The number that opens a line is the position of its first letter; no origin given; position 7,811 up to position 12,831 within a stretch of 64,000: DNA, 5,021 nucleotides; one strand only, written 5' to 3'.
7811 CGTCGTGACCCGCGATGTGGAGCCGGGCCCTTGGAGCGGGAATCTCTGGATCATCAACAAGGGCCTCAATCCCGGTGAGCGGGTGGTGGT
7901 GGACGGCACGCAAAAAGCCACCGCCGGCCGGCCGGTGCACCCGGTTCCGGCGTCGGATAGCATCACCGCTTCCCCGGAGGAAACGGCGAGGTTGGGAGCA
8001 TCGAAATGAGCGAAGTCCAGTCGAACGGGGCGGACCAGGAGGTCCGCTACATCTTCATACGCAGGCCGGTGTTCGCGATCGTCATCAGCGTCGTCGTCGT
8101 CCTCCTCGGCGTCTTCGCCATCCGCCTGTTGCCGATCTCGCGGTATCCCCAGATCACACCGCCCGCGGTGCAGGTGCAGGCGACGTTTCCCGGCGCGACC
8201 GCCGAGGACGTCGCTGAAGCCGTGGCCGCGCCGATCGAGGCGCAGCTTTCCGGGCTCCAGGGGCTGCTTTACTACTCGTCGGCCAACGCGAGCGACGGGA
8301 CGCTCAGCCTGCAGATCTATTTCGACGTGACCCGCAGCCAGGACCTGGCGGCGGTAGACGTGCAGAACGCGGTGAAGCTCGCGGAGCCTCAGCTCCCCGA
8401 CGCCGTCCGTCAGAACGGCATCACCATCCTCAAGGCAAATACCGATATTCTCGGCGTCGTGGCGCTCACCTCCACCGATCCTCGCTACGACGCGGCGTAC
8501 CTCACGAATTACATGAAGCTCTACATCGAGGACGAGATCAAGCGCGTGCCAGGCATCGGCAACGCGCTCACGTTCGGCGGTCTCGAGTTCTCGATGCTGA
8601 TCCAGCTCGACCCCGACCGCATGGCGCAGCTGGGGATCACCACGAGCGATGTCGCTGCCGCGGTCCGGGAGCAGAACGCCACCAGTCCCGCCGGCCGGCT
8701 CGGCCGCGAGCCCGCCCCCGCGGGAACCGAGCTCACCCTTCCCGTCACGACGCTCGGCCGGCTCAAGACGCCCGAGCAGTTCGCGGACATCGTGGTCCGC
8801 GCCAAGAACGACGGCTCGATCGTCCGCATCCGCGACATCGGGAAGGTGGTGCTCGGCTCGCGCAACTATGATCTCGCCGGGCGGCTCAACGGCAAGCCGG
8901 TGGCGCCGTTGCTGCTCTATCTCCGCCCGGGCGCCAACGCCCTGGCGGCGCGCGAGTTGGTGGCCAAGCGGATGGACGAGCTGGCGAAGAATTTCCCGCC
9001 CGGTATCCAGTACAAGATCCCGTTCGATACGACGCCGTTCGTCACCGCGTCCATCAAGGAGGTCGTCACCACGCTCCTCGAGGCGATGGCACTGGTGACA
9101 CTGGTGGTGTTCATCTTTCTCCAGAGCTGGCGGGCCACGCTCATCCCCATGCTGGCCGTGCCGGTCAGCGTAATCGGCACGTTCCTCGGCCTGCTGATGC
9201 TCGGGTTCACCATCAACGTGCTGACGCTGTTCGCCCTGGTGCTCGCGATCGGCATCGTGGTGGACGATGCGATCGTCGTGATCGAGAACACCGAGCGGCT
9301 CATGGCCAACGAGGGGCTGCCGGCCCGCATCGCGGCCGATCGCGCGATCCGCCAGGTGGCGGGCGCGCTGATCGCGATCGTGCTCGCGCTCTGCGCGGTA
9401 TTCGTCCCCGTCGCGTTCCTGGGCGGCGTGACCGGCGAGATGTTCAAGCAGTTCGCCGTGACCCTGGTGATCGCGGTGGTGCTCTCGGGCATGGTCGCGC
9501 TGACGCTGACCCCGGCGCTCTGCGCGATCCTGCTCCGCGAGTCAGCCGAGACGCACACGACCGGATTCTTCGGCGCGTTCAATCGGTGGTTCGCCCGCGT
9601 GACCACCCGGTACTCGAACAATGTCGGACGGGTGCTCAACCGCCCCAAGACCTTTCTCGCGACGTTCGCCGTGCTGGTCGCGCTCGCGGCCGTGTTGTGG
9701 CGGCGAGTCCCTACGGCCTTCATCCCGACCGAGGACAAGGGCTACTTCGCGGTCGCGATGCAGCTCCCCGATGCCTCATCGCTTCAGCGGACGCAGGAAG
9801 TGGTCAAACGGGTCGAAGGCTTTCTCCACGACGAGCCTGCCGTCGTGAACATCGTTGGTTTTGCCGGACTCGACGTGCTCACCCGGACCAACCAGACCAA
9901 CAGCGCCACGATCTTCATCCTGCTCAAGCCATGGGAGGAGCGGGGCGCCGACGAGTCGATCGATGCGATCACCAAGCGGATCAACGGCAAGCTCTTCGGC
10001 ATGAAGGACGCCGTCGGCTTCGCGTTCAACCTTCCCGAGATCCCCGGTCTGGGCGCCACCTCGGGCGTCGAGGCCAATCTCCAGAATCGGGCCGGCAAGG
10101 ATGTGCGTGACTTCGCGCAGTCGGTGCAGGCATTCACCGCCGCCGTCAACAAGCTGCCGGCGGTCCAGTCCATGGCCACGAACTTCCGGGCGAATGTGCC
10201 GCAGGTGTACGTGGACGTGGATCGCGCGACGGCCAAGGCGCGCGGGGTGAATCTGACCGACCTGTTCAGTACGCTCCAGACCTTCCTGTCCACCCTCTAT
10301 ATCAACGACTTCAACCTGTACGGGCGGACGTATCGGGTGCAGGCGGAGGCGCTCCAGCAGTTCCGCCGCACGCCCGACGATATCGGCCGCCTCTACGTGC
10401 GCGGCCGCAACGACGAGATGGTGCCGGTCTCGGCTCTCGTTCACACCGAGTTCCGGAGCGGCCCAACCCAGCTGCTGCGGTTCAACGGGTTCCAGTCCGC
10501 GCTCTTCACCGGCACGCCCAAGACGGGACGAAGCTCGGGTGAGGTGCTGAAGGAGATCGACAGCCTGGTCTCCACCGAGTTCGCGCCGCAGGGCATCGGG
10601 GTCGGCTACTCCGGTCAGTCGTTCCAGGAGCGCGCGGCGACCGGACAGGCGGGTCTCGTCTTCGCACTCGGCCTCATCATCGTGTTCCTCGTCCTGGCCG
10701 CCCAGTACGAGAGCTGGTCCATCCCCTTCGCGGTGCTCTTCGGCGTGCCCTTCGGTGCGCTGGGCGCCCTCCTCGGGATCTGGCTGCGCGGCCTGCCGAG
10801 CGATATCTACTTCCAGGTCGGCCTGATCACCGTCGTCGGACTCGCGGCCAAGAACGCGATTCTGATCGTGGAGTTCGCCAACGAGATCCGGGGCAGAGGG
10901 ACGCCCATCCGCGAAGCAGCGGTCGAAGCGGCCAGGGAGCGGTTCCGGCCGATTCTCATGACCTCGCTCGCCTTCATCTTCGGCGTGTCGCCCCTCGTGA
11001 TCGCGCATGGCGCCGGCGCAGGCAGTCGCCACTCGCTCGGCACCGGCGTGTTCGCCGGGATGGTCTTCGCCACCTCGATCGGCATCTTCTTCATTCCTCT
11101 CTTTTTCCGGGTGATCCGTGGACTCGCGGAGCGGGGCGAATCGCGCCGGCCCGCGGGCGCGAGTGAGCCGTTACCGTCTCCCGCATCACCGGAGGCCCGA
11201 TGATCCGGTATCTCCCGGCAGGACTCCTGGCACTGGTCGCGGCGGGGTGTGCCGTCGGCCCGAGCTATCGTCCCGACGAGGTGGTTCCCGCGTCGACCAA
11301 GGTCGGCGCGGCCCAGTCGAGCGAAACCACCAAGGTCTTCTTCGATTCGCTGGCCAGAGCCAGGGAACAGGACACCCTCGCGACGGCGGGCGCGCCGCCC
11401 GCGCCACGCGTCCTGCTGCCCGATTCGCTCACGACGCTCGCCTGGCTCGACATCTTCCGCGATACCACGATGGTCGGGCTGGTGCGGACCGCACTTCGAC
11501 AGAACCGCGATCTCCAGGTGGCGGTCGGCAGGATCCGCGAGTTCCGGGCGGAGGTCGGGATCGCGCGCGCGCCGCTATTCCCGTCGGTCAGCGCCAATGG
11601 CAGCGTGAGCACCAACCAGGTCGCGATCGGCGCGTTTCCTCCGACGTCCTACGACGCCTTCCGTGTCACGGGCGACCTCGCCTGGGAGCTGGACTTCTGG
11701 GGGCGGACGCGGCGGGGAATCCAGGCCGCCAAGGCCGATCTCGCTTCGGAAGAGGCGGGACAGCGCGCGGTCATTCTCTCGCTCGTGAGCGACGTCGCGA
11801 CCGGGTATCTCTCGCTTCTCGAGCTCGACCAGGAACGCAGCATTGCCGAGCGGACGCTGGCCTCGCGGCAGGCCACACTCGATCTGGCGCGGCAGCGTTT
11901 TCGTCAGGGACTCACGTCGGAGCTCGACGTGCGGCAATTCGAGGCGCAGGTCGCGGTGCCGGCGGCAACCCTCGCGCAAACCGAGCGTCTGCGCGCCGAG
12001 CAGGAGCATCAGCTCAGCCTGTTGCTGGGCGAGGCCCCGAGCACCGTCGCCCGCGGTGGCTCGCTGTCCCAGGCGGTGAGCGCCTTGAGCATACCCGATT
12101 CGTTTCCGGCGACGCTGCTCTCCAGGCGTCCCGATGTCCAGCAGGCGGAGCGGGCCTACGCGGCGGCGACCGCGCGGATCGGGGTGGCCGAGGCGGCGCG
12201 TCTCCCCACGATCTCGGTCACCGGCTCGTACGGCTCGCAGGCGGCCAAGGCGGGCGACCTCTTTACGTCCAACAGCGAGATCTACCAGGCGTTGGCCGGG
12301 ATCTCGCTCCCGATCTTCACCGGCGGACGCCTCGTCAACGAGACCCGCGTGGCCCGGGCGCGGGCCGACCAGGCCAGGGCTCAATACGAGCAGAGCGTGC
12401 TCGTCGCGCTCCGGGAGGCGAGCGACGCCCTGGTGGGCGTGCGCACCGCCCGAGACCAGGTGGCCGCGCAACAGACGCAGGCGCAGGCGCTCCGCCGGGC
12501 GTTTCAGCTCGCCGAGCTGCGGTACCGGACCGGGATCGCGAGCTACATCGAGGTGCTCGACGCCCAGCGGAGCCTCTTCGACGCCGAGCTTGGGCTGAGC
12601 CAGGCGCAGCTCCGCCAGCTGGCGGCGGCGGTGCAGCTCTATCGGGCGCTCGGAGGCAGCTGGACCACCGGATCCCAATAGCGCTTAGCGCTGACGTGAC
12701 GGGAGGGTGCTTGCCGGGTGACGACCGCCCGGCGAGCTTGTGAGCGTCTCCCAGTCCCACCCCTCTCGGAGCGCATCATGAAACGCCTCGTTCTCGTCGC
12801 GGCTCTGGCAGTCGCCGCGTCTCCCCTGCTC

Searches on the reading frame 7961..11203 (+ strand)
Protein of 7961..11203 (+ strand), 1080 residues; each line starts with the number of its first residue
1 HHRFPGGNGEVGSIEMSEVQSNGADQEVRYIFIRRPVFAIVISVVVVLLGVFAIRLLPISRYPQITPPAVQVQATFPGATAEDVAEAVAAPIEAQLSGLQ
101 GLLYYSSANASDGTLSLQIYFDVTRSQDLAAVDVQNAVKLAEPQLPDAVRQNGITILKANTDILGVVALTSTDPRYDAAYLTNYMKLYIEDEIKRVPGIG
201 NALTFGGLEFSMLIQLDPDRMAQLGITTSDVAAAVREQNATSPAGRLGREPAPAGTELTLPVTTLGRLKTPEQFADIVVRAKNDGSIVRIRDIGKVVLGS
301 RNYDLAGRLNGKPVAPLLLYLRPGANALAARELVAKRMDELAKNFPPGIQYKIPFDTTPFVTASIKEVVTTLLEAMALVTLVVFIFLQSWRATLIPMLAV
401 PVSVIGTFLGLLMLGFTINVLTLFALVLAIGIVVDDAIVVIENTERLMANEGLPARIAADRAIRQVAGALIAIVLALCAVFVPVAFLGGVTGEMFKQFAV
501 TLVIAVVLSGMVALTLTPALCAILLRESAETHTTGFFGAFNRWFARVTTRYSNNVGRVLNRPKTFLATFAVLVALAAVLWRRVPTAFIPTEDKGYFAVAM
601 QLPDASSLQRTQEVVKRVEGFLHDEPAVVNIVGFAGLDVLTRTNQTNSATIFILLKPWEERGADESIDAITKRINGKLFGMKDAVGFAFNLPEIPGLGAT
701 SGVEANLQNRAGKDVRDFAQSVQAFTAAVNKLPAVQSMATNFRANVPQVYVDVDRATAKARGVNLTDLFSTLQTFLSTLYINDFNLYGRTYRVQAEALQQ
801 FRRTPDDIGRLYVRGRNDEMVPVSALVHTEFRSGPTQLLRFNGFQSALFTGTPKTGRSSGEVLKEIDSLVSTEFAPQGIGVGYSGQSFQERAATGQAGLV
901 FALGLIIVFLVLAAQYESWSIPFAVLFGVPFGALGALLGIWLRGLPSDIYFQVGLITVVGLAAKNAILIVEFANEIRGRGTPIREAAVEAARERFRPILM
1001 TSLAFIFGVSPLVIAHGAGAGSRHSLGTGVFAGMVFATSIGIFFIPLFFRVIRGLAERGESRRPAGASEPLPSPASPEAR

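Call 44: search_protein_families(library=pfam, proteins=[window:7961-11203:+], max_evalue=0.0001)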
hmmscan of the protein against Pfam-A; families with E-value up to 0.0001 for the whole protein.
window:7961-11203:+ (1080 aa): 3 families
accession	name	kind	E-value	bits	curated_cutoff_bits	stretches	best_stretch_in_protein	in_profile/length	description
PF00873.25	ACR_tran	-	0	1108.3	28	1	31-1053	4-1021/1021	AcrB/AcrD/AcrF family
PF03176.21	MMPL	-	5.6e-10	39.1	20.5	1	365-549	142-324/333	MMPL family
PF02355.23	SecD_SecF_C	-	1.2e-05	25.2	20.5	0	365-509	30-171/189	Protein export membrane protein SecD/SecF, C-terminal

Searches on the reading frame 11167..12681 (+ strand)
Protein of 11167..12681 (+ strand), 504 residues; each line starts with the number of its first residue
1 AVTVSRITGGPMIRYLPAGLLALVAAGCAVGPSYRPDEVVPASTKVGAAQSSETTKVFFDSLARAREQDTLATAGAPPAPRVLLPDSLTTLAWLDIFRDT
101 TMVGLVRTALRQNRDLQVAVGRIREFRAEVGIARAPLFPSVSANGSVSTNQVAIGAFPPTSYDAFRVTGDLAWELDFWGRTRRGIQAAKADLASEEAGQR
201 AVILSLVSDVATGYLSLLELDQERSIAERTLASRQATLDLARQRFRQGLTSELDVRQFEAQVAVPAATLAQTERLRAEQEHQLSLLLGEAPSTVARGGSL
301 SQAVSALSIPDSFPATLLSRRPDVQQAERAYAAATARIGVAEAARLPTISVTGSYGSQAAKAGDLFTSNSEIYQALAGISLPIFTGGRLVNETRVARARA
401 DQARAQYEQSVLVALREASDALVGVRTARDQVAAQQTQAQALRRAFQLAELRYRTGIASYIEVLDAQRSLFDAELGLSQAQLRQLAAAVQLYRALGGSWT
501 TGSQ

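Call 44: search_protein_families(library=pfam, proteins=[window:11167-12681:+], max_evalue=0.0001)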
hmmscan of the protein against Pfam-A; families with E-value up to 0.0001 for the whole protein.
window:11167-12681:+ (504 aa): 1 family
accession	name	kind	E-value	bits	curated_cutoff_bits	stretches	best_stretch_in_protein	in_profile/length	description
PF02321.23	OEP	-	5.7e-57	193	22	2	311-496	2-187/187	Outer membrane efflux protein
